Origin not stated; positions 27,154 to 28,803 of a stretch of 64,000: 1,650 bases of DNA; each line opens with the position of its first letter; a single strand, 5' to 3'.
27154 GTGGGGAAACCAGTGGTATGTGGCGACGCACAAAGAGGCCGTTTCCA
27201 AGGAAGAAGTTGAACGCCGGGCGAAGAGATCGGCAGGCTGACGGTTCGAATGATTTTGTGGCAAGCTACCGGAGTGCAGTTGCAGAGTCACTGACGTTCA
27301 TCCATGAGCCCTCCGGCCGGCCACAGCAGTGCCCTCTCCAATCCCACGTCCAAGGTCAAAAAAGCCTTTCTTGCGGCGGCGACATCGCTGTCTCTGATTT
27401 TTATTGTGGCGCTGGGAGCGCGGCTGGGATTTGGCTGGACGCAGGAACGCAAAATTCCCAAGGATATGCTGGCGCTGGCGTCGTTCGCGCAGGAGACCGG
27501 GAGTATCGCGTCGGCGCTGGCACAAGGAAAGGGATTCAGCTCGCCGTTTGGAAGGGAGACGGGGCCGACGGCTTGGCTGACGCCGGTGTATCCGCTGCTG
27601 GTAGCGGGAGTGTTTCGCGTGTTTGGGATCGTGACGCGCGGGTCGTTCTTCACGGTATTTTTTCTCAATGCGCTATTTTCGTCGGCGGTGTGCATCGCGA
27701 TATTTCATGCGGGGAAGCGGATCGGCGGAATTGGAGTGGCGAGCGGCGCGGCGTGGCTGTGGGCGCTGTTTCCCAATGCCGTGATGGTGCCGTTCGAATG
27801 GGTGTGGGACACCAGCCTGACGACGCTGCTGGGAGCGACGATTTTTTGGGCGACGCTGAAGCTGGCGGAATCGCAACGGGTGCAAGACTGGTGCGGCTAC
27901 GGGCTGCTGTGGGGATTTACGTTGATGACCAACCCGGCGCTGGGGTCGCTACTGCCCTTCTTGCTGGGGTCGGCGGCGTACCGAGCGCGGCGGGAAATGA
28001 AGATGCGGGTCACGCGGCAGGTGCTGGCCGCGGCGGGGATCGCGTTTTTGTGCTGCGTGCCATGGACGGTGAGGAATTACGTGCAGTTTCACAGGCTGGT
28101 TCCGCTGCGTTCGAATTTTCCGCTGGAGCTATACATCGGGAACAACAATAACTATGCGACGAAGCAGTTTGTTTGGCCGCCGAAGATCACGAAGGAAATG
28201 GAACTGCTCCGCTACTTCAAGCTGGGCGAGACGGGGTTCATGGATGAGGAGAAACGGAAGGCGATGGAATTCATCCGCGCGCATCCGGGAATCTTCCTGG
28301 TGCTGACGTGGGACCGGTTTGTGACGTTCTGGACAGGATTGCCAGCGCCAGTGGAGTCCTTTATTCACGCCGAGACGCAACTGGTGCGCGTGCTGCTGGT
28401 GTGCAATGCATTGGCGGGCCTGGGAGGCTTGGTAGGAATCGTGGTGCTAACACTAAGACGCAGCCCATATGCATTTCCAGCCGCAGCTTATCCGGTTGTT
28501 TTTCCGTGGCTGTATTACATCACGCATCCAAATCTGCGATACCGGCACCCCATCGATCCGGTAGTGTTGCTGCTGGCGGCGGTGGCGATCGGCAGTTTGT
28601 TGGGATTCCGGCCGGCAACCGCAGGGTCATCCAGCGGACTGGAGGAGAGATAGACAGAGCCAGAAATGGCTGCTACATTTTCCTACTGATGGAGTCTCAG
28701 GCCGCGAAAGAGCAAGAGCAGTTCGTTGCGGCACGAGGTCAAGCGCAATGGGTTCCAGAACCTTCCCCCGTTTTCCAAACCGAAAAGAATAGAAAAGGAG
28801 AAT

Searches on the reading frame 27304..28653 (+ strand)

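Call 21: search_protein_families(library=pfam, proteins=[window:27304-28653:+], max_evalue=0.00001)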
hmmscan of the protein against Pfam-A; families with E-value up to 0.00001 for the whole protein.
window:27304-28653:+ (449 aa): 1 family
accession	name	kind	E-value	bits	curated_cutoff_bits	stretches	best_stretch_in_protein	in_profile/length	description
PF13231.12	PMT_2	-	1.1e-06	29.3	26.1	1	94-254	4-157/160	Dolichyl-phosphate-mannose-protein mannosyltransferase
